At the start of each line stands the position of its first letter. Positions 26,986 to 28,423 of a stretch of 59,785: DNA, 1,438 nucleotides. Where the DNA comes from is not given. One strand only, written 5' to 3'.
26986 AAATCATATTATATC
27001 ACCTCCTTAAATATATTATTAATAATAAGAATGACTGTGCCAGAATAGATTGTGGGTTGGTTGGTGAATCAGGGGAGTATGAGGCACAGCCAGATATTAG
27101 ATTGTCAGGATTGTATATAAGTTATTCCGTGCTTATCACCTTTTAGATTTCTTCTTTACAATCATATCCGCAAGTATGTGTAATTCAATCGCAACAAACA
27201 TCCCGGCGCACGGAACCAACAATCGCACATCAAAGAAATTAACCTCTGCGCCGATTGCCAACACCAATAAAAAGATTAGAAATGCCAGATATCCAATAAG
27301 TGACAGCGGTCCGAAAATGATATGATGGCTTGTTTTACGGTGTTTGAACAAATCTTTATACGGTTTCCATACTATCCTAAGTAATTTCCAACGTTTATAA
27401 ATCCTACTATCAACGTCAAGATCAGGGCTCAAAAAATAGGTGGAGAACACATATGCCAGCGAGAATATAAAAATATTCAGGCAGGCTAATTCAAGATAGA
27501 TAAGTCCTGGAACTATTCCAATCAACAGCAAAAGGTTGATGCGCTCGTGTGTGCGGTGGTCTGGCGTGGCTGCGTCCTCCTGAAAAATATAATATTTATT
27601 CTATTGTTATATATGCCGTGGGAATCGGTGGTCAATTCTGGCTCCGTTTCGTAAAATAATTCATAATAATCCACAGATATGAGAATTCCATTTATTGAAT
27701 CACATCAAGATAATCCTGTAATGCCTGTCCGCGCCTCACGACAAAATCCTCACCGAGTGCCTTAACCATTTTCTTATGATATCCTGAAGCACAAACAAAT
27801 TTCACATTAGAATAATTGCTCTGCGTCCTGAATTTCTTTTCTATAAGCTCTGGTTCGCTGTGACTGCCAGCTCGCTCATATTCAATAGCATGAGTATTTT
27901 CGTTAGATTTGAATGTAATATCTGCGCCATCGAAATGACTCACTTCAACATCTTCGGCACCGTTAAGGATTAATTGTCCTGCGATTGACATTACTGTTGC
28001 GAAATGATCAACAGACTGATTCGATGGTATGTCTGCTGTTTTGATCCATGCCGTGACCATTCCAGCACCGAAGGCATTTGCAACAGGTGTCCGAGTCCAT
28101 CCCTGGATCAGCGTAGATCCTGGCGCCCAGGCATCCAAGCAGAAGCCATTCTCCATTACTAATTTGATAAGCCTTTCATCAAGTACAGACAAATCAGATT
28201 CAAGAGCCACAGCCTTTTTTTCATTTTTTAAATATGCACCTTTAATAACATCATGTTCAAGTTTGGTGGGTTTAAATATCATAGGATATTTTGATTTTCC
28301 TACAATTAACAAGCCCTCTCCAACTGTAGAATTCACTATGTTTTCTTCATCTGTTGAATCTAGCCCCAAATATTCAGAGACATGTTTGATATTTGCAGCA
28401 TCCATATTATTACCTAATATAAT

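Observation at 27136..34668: A tailed-virus genome carries a minimal conjugation-like / Ced-like membrane DNA-translocation (pilus) module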

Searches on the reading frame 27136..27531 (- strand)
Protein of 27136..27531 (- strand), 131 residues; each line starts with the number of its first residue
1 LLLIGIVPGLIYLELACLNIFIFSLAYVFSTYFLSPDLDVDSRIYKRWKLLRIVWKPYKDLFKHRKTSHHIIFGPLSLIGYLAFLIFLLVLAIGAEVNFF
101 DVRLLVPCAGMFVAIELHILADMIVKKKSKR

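Call 3: search_protein_families(library=pfam, proteins=[window:27136-27531:-], max_evalue=1)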
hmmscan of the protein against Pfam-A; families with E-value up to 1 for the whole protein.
window:27136-27531:- (131 aa): 4 families
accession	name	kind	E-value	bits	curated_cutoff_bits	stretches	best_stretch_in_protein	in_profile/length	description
PF09988.15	DUF2227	-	4.7e-25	88.9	25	1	9-92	20-103/169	Uncharacterized metal-binding protein (DUF2227)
PF04307.19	YdjM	-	8.7e-06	25.8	29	1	34-126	38-110/176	YdjM inner membrane protein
PF03062.24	MBOAT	-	0.012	15.3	27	1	17-99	20-102/337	MBOAT, membrane-bound O-acyltransferase family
PF09531.15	Ndc1_Nup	-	0.017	14.3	29.8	1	17-108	185-269/607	Nucleoporin protein Ndc1-Nup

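Call 4: search_protein_families(library=phrogs, proteins=[window:27136-27531:-], max_evalue=0.1)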
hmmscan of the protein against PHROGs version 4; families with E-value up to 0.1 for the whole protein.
window:27136-27531:- (131 aa): 0 families

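Call 10: search_protein_families(library=ncbifam, proteins=[window:27136-27531:-], max_evalue=1)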
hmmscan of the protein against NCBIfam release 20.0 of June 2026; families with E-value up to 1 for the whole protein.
window:27136-27531:- (131 aa): 0 families

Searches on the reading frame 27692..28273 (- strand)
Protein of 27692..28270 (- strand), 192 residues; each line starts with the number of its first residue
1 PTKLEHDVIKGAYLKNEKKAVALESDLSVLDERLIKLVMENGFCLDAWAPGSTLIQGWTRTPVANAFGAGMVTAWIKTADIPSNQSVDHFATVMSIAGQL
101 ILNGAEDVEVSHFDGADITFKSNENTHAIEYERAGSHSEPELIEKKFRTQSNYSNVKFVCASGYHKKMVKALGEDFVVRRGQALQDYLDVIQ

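Call 49: search_solved_structures(query=A4, max_evalue=10, show_alignments=2)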
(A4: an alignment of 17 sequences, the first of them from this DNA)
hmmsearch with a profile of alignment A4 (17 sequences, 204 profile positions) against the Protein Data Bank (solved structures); distinct sequences matched with E-value up to 10: 6.
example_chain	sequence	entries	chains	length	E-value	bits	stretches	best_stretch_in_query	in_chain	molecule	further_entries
3u41_A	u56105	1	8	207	0.23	14.2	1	75-113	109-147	Twin-arginine leader-binding protein dmsD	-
3cw0_A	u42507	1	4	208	0.23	14.2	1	75-113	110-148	Twin-arginine leader-binding protein dmsD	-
3efp_A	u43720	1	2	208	0.23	14.2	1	75-113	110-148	Twin-arginine leader-binding protein dmsD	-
9h8c_B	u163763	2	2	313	0.79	12.4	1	115-173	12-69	Cyclin-C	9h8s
2oy3_A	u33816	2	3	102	1.1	12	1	42-82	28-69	Macrophage receptor MARCO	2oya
1s9u_A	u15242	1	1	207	1.2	11.9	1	76-112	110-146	putative component of anaerobic dehydrogenases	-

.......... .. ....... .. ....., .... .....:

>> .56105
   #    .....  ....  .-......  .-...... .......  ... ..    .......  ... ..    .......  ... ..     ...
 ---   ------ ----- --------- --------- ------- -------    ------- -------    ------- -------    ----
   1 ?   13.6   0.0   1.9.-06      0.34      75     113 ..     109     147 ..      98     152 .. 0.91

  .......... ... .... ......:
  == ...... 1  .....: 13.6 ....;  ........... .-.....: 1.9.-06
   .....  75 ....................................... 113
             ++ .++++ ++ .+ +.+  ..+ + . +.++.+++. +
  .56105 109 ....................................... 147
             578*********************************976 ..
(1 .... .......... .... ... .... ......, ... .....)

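Call 50: search_protein_families(library=pfam, alignment_id=A4, max_evalue=1)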
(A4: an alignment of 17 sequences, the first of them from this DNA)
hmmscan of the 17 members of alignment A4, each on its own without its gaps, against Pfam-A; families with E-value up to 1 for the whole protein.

A. member 1, seq(193 aa): 1 family
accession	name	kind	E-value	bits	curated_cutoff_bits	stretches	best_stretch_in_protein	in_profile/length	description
PF19329.4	KCTD11_21_C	-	0.15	12.4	27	1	28-53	114-139/154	BTB/POZ domain-containing protein KCTD11/21 C-terminus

B. families by the number of members that match (of 17 scanned): 7 families
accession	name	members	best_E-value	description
PF19329.4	KCTD11_21_C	2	0.15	BTB/POZ domain-containing protein KCTD11/21 C-terminus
PF16234.10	DUF4892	1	0.0023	Domain of unknown function (DUF4892)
PF11301.13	DUF3103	1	0.0055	Protein of unknown function (DUF3103)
PF20544.3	DUF6758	1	0.0096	Family of unknown function (DUF6758)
PF02635.20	DsrE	1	0.16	DsrE/DsrF-like family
PF07929.16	PRiA4_ORF3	1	0.16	Plasmid pRiA4b ORF-3-like protein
PF25829.1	DUF7953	1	0.17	Domain of unknown function (DUF7953)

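Call 99: search_dna_similar(query=window:27692-28270:-, collection=plasmids, mode=protein, max_evalue=1, max_rows=10)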
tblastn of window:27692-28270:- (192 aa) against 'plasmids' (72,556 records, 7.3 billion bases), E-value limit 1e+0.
No match.
